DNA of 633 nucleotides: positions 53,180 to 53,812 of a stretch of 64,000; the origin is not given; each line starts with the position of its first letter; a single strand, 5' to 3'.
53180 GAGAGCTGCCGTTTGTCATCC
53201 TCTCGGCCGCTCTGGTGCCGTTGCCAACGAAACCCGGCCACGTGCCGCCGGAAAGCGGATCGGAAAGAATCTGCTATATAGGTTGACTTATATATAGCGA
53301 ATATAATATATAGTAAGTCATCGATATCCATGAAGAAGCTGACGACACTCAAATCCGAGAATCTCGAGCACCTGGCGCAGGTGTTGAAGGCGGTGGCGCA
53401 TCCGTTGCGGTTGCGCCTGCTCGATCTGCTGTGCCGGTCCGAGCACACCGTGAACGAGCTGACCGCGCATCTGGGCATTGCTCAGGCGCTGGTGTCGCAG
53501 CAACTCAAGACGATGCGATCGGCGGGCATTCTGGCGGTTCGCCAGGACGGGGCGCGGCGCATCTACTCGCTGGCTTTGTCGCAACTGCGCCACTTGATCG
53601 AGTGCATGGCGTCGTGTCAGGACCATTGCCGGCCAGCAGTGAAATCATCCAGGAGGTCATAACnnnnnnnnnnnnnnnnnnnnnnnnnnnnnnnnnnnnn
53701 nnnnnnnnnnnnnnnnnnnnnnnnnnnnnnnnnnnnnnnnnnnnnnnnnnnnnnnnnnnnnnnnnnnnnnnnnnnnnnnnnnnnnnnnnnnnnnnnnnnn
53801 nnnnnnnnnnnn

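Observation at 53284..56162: Candidate persulfide-sensing unit: SqrR/BigR-like ArsR repressor with an AT-rich palindromic operator, upstream of a four-domain CoADR-rhodanese-TusA-DsrE fusion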

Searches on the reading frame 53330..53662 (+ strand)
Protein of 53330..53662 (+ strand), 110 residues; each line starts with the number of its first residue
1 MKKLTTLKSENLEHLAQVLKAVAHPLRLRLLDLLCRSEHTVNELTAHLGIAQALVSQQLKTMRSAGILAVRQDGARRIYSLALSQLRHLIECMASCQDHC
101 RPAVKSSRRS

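Call 3: search_protein_families(library=pfam, proteins=[window:53330-53662:+], max_evalue=0.01)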
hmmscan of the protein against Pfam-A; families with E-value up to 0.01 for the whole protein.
window:53330-53662:+ (110 aa): 10 families
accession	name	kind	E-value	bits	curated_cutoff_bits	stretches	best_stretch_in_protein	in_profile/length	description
PF01022.26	HTH_5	-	2.5e-13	50.1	22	1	25-68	2-45/47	Bacterial regulatory protein, arsR family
PF12840.13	HTH_20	-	2.7e-08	34.1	27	1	23-71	2-51/51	Helix-turn-helix domain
PF12802.13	MarR_2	-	2e-06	28.3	27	1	27-77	7-60/61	MarR family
PF25212.1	HVO_A0114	-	0.00053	20.2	27.6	1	10-77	11-76/84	HVO_A0114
PF08100.18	Dimerisation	-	0.0011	19.2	25.6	1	20-82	20-84/93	O-methyltransferase dimerisation domain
PF13545.12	HTH_Crp_2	-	0.0017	18.7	27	1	38-88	22-69/70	Crp-like helix-turn-helix domain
PF21476.4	PF0610-like_N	-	0.0021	18.7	33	0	27-60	3-36/50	PF0610-like, N-terminal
PF13412.12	HTH_24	-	0.003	17.6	21.9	1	26-68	4-47/48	Winged helix-turn-helix DNA-binding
PF01978.25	TrmB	-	0.0037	17.5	25.6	1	31-80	15-63/68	Sugar-specific transcriptional regulator TrmB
PF01047.28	MarR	-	0.0088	16.4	24.6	0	30-73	9-52/59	MarR family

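Call 4: search_protein_families(library=ncbifam, proteins=[window:53330-53662:+], max_evalue=0.01)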
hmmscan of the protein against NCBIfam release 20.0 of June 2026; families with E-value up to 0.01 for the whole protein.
window:53330-53662:+ (110 aa): 11 families
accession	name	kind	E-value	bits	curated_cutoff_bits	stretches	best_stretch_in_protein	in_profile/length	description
NF033788.1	HTH_metalloreg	subfamily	8.9e-22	76.7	55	1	15-90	1-77/77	metalloregulator ArsR/SmtB family transcription factor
NF040642.1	sulf_sens_BigR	equivalog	2.6e-14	53.1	155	1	13-93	8-88/95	sulfite-sensing transcriptional repressor BigR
NF033789.1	repress_SdpR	subfamily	1.3e-10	41.1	100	1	18-94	1-77/79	autorepressor SdpR family transcription factor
NF045707.1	Dbac_1936_reg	equivalog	3.5e-09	36.6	115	1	10-91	2-83/99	ArsR/SmtB-type metalloregulator TsoR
NF041413.1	ArsR_Rv2640c_fam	equivalog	1.1e-08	35.5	155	1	9-94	26-114/118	Rv2640c family ArsR-like transcriptional regulator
NF052532.1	TransRegPagRBaca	equivalog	1.1e-07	31.9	170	1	8-91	10-93/99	transcriptional repressor PagR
NF047906.1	CdPbTransRegCmtR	equivalog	1.6e-07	31.2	150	1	10-92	6-88/104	Cd(II)/Pb(II)-sensing metalloregulatory transcriptional regulator CmtR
NF053755.1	MsvR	equivalog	2.8e-07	30.5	220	1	18-87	6-78/236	transcriptional factor MsvR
NF053602.1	Phr_regulator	exception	0.0012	18.4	320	1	17-73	4-60/191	heat shock transcription regulator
NF008847.0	PRK11886.1-2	equivalog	0.0012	18.2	293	1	26-107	6-90/320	bifunctional biotin--[acetyl-CoA-carboxylase] ligase/biotin operon repressor BirA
NF038251.1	AdcR_fam_Zn_TF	equivalog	0.0031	17.7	175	1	30-87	41-99/143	zinc-dependent MarR family transcriptional regulator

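Call 6: search_solved_structures(query=window:53330-53662:+, max_evalue=0.001, show_alignments=5)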
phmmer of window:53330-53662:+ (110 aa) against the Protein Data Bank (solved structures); distinct sequences matched with E-value up to 0.001: 28.
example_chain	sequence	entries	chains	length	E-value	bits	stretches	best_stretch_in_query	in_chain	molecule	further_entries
6jmi_A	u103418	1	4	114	2.8e-13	53.3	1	15-91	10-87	Uncharacterized HTH-type transcriptional regulator Rv0081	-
1r22_A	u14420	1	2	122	4.2e-11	46.3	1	4-101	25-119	Transcriptional repressor smtB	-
3f6v_A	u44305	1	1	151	7.7e-11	45.4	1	14-91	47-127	Possible transcriptional regulator, ArsR family protein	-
1r1t_A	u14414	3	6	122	1.2e-10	44.9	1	4-101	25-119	Transcriptional repressor smtB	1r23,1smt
3pqj_A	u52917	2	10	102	1.7e-10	44.3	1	13-93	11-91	Biofilm growth-associated repressor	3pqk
4ggg_A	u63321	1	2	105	7e-10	42.4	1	5-83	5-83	Repressor protein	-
2kko_A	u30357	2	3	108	3.1e-09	40.3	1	8-93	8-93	POSSIBLE TRANSCRIPTIONAL REGULATORY PROTEIN (POSSIBLY ARSR-FAMILY) | Possible transcriptional regulatory arsR-family protein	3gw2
8qkf_A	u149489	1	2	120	3.2e-09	40.3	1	11-94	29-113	ArsR family transcriptional regulator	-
1r1u_A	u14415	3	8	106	3.7e-09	40.1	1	5-83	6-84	repressor protein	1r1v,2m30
2kjb_A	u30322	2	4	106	3.8e-09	40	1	5-83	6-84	CzrA protein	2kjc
6cdb_A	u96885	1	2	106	5.4e-09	39.5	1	5-83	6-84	ArsR family transcriptional regulator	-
4omy_A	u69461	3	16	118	8.5e-09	38.9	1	2-90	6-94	NolR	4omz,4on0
6o8k_A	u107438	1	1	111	1.7e-08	38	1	16-91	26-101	Transcriptional regulator, ArsR family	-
13ct_A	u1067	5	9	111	1.7e-08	38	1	16-91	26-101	Transcriptional regulator, ArsR family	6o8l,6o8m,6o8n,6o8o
6cda_A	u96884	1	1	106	1.8e-08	37.8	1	5-83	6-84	ArsR family transcriptional regulator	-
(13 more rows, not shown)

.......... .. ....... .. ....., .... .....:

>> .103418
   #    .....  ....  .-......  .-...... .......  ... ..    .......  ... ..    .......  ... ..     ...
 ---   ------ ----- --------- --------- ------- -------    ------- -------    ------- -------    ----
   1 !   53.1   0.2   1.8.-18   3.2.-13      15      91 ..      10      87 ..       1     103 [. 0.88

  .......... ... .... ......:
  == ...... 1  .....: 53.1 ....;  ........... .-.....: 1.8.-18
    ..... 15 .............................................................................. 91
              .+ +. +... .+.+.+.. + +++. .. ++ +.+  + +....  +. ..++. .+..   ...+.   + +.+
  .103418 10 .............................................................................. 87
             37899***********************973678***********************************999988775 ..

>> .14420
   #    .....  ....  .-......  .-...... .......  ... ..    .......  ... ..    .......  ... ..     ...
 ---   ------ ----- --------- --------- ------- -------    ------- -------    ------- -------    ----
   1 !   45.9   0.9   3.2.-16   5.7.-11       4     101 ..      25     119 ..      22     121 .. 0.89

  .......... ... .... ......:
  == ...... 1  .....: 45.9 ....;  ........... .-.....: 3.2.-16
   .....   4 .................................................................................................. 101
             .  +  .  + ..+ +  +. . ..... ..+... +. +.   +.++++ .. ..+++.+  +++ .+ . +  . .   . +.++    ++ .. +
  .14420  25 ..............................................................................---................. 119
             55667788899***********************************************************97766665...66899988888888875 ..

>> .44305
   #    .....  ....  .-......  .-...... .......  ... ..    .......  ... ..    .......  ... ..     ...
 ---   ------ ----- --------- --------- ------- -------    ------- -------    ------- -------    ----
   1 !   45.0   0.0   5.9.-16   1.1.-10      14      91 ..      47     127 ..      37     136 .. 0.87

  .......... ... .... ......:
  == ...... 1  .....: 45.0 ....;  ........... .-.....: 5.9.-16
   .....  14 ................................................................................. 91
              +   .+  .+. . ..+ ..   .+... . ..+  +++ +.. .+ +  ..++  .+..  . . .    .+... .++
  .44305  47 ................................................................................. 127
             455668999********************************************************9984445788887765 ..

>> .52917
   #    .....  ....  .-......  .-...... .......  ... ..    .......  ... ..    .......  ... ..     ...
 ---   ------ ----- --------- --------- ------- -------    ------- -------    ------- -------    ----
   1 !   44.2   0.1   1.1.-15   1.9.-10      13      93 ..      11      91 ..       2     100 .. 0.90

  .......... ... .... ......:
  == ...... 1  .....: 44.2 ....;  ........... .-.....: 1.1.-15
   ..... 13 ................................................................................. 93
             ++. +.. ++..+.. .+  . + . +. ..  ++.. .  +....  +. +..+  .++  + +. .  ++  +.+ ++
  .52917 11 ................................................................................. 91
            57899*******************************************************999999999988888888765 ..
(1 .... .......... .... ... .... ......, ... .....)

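Call 8: find_homologous_proteins(query=window:53330-53662:+, max_evalue=0.00001)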
Query window:53330-53662:+ (110 aa): 2 proteins with E <= 0.00001 among 9 candidates.
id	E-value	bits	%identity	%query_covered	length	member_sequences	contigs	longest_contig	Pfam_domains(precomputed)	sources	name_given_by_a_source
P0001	1.0e-61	223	100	100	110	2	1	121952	PF12840.14,PF01022.27,PF12802.14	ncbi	-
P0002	8.2e-15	73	46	82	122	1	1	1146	PF12840.14,PF01022.27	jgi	jgi:ArsR family transcriptional regulator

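Call 16: search_protein_representatives(protein=window:53330-53662:+)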
Query: 110 residues. Proteins with E-value up to 0.001 (for the whole library): 10472; up to 1e-10: 207; up to 1e-30: 1. The best 150 are listed.
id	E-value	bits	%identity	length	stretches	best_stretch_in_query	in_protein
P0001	3.2e-62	222.8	100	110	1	1-110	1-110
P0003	9.1e-22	93.3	51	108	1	9-104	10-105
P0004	1.2e-20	89.7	46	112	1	8-103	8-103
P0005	3.0e-19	85.2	44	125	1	5-102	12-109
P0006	3.8e-19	84.9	48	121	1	6-98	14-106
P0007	8.0e-19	83.9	42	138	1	6-101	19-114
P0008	7.1e-18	80.8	46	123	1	8-97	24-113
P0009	7.9e-18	80.7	41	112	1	6-105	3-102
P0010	3.7e-17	78.5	45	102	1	11-99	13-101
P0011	4.8e-17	78.2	50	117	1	14-99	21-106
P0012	5.8e-17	77.9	46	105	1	9-100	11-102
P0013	7.3e-17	77.6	34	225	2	15-89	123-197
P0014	1.1e-16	77.0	43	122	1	10-98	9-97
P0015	3.4e-16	75.5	43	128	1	11-99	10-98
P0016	5.6e-16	74.7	53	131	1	15-97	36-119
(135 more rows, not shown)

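Call 25: find_homologous_proteins(query=A1, max_evalue=1e-10)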
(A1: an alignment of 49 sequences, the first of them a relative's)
Query A1 (49 sequences) (110 aa, profile of the alignment): 1505 proteins with E <= 1e-10 among 8000 candidates; the best 120 are listed.
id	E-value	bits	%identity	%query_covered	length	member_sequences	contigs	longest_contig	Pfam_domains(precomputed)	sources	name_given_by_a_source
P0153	8.7e-36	140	50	75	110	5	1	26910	PF12840.14,PF01022.27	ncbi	-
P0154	1.6e-35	139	55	75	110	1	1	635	PF01022.27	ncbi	-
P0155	1.7e-35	139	48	81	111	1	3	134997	PF12840.14,PF01022.27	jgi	-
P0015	1.9e-35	139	44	78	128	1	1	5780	PF12840.14,PF01022.27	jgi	jgi:DNA-binding transcriptional ArsR family regulator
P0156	2.1e-35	138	47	81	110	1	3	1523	PF12840.14,PF01022.27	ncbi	-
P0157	2.2e-35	138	43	87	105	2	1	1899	PF12840.14,PF01022.27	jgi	-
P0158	2.5e-35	138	50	76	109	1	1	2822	PF12840.14,PF01022.27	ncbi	ncbi:MAG TPA: metalloregulator ArsR/SmtB family transcription factor [Anaeromyxobacteraceae bacteriu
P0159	3.1e-35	138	45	75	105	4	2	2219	PF12840.14,PF01022.27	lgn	-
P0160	3.1e-35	138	48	76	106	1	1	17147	PF12840.14,PF01022.27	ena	-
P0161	3.2e-35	138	51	82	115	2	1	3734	PF01022.27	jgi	-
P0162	3.2e-35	138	47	88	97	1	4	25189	PF12840.14,PF24270.2,PF01022.27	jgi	jgi:DNA-binding transcriptional ArsR family regulator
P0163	3.2e-35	138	44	81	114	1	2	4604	PF01022.27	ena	-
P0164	3.2e-35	138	45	87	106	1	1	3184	PF12840.14,PF01022.27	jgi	jgi:DNA-binding transcriptional ArsR family regulator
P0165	3.4e-35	138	47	75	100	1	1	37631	PF12840.14,PF01022.27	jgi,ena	jgi:ArsR family transcriptional regulator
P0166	3.5e-35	138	48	75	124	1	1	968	PF12840.14,PF01022.27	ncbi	-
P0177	5.7e-35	137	52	88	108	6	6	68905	PF12840.14,PF01022.27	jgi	jgi:DNA-binding transcriptional ArsR family regulator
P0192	1.1e-34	136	50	88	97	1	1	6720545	PF12840.14,PF01022.27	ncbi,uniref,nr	ncbi:ArsR/SmtB family transcription factor [Anaeromyxobacter oryzae]|uniref:Transcriptional regulato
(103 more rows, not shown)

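Call 26: find_encoding_contigs(protein=P0155, flank=4000, max_places=2)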
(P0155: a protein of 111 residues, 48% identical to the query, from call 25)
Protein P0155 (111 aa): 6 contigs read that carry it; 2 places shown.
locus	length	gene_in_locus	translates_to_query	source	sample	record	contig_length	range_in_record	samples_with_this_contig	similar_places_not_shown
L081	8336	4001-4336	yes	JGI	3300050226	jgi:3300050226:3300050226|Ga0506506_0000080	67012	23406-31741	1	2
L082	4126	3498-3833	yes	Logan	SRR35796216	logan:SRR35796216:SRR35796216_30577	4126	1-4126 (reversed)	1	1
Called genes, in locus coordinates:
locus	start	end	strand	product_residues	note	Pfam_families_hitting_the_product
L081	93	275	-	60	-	-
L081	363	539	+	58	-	-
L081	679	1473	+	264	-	PF11219:DUF3014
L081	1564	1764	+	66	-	PF09723:Zn_ribbon_8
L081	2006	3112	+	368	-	PF00015:MCPsignal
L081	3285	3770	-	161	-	PF16694:Cytochrome_P460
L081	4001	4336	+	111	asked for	PF12840:HTH_20 (weak), PF01022:HTH_5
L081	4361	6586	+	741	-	PF04879:Molybdop_Fe4S4, PF00384:Molybdopterin, PF01568:Molydop_binding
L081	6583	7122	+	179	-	PF12797:Fer4_2 (faint), PF12837:Fer4_6 (faint), PF13187:Fer4_9 (faint), PF13237:Fer4_10 (weak), PF13484:Fer4_16 (faint), PF12838:Fer4_7 (weak), PF13247:Fer4_11, PF12838:Fer4_7 (weak), +3 more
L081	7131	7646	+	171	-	PF04143:Sulf_transp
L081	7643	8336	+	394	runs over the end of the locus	PF04143:Sulf_transp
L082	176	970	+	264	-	PF11219:DUF3014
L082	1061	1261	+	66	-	PF09723:Zn_ribbon_8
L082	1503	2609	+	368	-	PF00015:MCPsignal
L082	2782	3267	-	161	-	PF16694:Cytochrome_P460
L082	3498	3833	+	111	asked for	PF12840:HTH_20 (weak), PF01022:HTH_5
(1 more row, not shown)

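Call 27: find_encoding_contigs(protein=P0192, flank=4000, max_places=2)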
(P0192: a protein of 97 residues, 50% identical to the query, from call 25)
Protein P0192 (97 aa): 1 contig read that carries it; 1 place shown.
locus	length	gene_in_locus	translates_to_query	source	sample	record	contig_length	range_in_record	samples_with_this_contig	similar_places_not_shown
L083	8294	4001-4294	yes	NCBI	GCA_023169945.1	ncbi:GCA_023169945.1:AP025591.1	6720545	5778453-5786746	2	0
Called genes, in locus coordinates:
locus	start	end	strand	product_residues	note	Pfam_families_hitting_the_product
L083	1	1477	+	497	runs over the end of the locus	PF12838:Fer4_7 (weak), PF13187:Fer4_9 (weak), PF13247:Fer4_11, PF00037:Fer4, PF12797:Fer4_2 (weak), PF12837:Fer4_6 (weak), PF13237:Fer4_10 (weak), PF01292:Ni_hydr_CYTB, +1 more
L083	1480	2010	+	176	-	PF04143:Sulf_transp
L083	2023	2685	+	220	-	PF04143:Sulf_transp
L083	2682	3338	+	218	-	PF00581:Rhodanese (weak)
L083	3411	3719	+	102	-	PF12840:HTH_20, PF01022:HTH_5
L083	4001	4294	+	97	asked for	PF12840:HTH_20 (weak), PF01022:HTH_5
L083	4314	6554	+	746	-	PF04879:Molybdop_Fe4S4, PF00384:Molybdopterin, PF01568:Molydop_binding (weak)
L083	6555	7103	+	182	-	PF12838:Fer4_7 (weak), PF13237:Fer4_10 (weak), PF13247:Fer4_11, PF13187:Fer4_9 (weak), PF12797:Fer4_2 (weak), PF12837:Fer4_6 (weak), PF13237:Fer4_10 (weak), PF00037:Fer4 (weak), +5 more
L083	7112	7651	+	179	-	PF04143:Sulf_transp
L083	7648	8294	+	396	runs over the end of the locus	PF20398:DUF6691 (weak), PF04143:Sulf_transp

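Call 28: find_encoding_contigs(protein=P0177, flank=4000, max_places=2)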
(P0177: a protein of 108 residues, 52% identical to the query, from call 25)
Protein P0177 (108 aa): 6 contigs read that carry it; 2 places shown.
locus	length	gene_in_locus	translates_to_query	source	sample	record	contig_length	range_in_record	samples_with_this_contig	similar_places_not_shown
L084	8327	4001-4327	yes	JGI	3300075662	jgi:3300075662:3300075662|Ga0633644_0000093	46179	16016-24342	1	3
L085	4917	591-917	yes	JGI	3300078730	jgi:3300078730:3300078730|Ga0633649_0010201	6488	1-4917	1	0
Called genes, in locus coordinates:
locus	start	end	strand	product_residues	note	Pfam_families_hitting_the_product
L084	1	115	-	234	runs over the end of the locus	PF01127:Sdh_cyt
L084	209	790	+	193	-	PF18306:LDcluster4, PF03641:Lysine_decarbox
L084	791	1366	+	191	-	PF00300:His_Phos_1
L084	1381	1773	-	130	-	PF00072:Response_reg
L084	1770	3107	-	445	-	PF00989:PAS (weak), PF13188:PAS_8 (weak), PF08448:PAS_4 (weak), PF13426:PAS_9 (weak), PF00512:HisKA, PF02518:HATPase_c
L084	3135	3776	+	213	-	PF01022:HTH_5, PF12840:HTH_20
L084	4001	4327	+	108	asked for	PF12840:HTH_20 (faint), PF01022:HTH_5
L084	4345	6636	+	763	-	PF04879:Molybdop_Fe4S4, PF00384:Molybdopterin, PF01568:Molydop_binding (weak)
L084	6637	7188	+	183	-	PF12838:Fer4_7, PF13237:Fer4_10 (weak), PF13247:Fer4_11, PF13187:Fer4_9 (weak), PF12797:Fer4_2 (weak), PF00037:Fer4 (weak), PF12837:Fer4_6 (weak), PF13237:Fer4_10 (weak), +5 more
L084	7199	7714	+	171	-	PF04143:Sulf_transp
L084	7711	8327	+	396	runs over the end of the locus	PF04143:Sulf_transp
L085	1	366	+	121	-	?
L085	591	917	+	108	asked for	PF12840:HTH_20 (faint), PF01022:HTH_5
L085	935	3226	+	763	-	PF04879:Molybdop_Fe4S4, PF00384:Molybdopterin, PF01568:Molydop_binding (weak)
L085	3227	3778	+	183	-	PF12838:Fer4_7, PF13237:Fer4_10 (weak), PF13247:Fer4_11, PF13187:Fer4_9 (weak), PF12797:Fer4_2 (weak), PF00037:Fer4 (weak), PF12837:Fer4_6 (weak), PF13237:Fer4_10 (weak), +5 more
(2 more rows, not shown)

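Call 29: find_encoding_contigs(protein=P0003, flank=4000, max_places=3)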
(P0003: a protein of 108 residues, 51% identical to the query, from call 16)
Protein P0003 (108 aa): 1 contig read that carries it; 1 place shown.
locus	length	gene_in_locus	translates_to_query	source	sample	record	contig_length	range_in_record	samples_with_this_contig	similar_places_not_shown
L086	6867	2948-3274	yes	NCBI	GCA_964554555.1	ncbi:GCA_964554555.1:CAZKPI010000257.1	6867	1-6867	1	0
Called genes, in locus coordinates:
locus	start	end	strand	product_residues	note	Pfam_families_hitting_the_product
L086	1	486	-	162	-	?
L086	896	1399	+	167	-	PF04316:FlgM (weak)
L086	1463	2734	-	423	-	-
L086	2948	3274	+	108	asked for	PF12840:HTH_20 (weak), PF01022:HTH_5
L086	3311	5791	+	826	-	PF01266:DAO (faint), PF03486:HI0933_like (faint), PF07992:Pyr_redox_2, PF00070:Pyr_redox, PF02852:Pyr_redox_dim, PF00581:Rhodanese, PF01206:TusA, PF13686:DrsE_2, +3 more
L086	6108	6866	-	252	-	?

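Call 30: find_encoding_contigs(protein=P0004, flank=4000, max_places=3)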
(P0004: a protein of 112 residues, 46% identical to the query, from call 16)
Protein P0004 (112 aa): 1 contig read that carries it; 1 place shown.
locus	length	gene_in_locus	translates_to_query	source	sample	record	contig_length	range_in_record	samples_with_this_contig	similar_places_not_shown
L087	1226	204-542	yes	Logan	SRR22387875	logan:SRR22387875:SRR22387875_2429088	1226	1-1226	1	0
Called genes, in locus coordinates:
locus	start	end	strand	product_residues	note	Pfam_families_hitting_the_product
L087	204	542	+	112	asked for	PF12802:MarR_2 (weak), PF01022:HTH_5, PF12840:HTH_20, PF09339:HTH_IclR (faint)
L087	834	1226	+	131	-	?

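Call 33: find_encoding_contigs(protein=P0005, flank=4000, max_places=3)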
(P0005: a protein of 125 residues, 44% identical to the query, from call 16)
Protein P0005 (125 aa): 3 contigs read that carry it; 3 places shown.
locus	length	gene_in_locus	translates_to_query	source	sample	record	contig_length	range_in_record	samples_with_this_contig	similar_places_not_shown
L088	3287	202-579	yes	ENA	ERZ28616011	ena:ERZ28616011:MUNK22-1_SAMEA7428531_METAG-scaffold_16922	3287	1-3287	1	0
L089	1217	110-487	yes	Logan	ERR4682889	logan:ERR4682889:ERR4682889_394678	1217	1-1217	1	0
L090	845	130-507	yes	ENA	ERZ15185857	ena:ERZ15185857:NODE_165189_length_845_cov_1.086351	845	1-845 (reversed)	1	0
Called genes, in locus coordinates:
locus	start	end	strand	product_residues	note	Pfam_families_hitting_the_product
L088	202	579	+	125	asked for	PF01022:HTH_5, PF12840:HTH_20 (weak)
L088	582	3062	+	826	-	PF07992:Pyr_redox_2, PF13738:Pyr_redox_3 (faint), PF00070:Pyr_redox, PF02852:Pyr_redox_dim, PF00581:Rhodanese, PF01206:TusA, PF13686:DrsE_2, PF02635:DsrE (weak)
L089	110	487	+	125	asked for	PF01022:HTH_5, PF12840:HTH_20 (weak)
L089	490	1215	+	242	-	?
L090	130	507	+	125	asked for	PF01022:HTH_5, PF12840:HTH_20 (weak)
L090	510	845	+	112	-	?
